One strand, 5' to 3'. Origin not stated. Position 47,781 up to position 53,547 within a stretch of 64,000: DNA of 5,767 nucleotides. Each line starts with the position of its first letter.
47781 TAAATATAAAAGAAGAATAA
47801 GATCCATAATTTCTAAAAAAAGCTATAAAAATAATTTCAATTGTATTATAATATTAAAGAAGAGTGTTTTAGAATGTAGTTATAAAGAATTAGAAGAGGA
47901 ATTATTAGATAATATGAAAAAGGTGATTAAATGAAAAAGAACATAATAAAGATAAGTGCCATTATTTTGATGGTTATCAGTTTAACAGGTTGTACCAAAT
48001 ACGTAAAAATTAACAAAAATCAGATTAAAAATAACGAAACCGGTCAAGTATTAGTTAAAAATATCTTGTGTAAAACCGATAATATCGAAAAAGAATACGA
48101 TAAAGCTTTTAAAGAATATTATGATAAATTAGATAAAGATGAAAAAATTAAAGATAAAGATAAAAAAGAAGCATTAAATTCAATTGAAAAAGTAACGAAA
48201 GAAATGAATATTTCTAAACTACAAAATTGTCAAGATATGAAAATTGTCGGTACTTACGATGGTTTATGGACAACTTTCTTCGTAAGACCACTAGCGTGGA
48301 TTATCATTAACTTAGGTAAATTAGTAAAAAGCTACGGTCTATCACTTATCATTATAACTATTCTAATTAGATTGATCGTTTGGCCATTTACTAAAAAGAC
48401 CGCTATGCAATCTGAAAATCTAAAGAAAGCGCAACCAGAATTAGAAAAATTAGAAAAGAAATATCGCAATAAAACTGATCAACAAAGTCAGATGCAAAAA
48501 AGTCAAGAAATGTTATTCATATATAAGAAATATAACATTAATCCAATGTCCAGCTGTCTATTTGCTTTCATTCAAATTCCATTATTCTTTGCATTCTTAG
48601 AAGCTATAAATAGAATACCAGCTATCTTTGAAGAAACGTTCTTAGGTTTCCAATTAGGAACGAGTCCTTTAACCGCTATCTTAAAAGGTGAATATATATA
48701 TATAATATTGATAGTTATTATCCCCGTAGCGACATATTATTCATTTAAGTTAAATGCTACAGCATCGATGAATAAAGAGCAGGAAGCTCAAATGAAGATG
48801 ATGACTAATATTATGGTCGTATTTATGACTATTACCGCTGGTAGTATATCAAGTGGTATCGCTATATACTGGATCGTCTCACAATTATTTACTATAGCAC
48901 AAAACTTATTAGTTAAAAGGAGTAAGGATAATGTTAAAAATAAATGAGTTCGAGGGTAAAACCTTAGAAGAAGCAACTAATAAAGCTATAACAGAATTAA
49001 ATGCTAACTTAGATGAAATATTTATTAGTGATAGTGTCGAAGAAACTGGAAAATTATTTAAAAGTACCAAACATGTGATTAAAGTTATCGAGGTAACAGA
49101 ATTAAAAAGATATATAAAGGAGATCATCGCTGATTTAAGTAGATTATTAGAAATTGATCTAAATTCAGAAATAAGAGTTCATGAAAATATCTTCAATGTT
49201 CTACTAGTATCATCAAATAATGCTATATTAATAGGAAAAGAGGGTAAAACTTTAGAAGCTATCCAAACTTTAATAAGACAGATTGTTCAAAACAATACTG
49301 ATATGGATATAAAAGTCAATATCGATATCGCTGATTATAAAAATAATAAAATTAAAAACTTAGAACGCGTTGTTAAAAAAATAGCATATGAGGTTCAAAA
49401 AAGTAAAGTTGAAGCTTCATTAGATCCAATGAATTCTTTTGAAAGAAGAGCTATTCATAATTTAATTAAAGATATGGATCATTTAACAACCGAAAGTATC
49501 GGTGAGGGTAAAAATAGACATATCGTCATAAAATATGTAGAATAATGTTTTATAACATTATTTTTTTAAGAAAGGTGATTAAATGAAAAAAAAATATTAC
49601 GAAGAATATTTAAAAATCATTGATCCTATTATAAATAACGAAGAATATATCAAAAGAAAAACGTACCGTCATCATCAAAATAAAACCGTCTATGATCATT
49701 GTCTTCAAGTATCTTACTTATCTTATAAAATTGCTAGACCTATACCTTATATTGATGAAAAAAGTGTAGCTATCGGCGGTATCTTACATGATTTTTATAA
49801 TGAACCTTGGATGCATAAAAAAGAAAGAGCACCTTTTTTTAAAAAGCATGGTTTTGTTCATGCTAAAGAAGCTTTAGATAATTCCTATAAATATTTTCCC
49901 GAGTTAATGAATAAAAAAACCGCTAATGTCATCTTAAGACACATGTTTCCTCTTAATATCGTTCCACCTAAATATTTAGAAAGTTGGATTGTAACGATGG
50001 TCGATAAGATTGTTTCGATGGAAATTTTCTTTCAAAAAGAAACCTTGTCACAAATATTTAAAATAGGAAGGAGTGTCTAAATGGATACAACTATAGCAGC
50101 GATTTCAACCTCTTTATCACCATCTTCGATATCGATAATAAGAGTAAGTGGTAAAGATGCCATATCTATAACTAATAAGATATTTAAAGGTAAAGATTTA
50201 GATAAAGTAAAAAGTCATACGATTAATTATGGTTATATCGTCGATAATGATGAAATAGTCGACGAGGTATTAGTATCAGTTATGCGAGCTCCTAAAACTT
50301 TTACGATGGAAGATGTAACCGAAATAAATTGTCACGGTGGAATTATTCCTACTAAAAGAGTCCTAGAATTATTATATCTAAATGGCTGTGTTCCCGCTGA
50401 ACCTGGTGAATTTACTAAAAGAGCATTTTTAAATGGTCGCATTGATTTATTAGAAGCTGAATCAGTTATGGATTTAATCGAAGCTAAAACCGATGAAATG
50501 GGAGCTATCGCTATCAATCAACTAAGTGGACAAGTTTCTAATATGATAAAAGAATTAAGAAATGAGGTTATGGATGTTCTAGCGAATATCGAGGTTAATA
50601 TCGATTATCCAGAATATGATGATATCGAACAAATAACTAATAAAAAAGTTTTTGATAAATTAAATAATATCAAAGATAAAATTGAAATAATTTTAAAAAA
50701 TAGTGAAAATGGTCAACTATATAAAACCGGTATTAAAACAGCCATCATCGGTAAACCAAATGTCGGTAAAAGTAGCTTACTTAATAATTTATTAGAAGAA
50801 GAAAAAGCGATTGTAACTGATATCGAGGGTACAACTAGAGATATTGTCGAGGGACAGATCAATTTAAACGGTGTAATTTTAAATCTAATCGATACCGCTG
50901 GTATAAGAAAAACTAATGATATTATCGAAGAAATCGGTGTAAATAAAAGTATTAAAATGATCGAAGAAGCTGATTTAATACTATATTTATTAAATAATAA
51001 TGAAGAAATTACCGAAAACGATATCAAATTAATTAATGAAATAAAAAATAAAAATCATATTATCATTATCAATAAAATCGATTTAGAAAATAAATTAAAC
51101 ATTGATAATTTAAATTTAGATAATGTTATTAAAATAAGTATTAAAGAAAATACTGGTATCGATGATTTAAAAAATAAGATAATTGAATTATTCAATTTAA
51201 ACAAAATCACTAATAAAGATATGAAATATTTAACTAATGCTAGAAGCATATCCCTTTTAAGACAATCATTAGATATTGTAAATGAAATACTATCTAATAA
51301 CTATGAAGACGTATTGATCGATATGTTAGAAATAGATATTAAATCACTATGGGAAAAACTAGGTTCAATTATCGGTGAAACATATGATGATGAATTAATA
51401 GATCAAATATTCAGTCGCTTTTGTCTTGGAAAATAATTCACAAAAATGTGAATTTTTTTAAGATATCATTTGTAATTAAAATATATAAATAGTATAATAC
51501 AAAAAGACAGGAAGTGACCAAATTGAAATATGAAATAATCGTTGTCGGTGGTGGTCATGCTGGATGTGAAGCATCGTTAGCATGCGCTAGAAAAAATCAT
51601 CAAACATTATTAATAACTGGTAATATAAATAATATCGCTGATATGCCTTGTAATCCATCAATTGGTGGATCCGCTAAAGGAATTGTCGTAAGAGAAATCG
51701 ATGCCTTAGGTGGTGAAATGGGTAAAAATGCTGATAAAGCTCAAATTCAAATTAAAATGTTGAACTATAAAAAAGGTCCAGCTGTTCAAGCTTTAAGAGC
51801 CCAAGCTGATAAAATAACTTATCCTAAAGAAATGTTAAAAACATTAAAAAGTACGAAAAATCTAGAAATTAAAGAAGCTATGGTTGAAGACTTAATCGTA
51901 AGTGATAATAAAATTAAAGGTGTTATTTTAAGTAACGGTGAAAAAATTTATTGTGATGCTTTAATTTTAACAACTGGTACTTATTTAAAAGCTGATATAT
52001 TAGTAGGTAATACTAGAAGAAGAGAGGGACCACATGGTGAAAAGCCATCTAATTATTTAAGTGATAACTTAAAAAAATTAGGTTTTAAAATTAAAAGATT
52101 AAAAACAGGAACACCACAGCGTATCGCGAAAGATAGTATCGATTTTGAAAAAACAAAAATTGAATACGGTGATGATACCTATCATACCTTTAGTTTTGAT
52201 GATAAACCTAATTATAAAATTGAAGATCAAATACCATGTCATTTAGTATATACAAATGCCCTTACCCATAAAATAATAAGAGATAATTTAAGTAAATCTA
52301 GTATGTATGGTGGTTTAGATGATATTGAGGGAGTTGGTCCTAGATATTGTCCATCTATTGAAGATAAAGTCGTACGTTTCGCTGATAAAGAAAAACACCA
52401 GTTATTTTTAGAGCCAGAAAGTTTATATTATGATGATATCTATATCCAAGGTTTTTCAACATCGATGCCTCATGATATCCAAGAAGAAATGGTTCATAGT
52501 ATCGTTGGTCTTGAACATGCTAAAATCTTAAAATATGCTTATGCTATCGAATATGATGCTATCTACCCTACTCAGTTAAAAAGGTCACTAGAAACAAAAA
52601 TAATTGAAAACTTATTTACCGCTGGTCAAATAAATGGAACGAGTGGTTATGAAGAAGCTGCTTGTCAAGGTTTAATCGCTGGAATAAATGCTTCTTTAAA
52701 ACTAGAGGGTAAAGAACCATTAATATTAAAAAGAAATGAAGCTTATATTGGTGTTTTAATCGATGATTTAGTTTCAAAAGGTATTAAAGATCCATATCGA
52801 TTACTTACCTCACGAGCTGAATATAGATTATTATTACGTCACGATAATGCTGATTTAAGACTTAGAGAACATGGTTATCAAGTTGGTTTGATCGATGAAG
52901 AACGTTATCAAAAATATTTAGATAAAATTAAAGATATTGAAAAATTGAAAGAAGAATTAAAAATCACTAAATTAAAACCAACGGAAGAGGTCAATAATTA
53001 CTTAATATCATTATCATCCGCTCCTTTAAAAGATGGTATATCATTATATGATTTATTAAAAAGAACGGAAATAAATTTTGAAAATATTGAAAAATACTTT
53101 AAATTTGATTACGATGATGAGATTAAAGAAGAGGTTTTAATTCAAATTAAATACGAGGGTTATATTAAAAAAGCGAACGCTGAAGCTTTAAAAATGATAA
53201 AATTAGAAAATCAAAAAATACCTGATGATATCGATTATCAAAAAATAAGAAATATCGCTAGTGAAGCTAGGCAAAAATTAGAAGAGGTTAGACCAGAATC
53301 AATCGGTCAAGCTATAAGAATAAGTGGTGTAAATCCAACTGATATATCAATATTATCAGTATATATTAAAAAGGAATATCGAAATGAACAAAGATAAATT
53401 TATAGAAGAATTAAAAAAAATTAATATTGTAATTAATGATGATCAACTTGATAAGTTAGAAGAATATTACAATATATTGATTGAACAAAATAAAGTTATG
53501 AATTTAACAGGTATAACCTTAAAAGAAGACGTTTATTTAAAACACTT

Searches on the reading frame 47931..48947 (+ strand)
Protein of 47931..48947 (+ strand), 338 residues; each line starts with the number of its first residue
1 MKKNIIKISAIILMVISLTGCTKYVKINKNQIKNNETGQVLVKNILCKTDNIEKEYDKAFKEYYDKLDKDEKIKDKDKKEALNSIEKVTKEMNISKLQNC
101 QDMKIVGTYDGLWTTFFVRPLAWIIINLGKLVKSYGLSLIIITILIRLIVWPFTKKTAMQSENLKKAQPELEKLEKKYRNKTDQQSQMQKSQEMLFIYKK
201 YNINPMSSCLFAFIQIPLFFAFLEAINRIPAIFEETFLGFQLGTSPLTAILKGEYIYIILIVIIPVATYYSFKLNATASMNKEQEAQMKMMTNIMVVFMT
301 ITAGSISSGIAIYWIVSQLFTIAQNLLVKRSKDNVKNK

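Call 63: search_protein_families(library=pfam, proteins=[window:47931-48947:+], max_evalue=1e-8)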
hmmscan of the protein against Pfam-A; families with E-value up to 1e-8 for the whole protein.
window:47931-48947:+ (338 aa): 1 family
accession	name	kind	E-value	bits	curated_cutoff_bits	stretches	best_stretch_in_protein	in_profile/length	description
PF02096.25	60KD_IMP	-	4e-37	128.1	35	1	135-330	1-163/163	60Kd inner membrane protein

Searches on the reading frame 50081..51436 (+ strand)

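Call 63: search_protein_families(library=pfam, proteins=[window:50081-51436:+], max_evalue=1e-8)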
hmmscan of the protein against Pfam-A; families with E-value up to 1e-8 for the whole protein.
window:50081-51436:+ (451 aa): 4 families
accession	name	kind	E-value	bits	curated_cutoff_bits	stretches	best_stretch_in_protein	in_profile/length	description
PF12631.12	MnmE_helical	-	3.4e-55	187.9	40.1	1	123-448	1-211/211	MnmE helical domain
PF10396.14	TrmE_N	-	2.3e-41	141.1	29.8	1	4-120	1-117/117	GTP-binding protein TrmE N-terminus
PF01926.29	MMR_HSR1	-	6.4e-27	94.4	21.9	1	220-332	2-113/113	50S ribosome-binding GTPase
PF02421.24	FeoB_N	-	8e-10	38.9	27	1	219-367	2-156/156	Ferrous iron transport protein B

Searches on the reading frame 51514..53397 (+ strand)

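Call 63: search_protein_families(library=pfam, proteins=[window:51514-53397:+], max_evalue=1e-8)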
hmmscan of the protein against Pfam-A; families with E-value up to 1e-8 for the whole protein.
window:51514-53397:+ (627 aa): 3 families
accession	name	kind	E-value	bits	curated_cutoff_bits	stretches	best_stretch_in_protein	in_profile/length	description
PF01134.28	GIDA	-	3.1e-163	543.8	22.1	1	8-401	2-391/391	Glucose inhibited division protein A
PF13932.14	SAM_GIDA_C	-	4.9e-24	84.3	27.1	1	560-614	2-56/57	tRNA modifying enzyme MnmG/GidA C-terminal helical bundle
PF21680.2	GIDA_C_1st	-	3.5e-23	82.6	24.7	1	462-554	1-95/96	tRNA modifying enzyme MnmG/GidA C-terminal helical domain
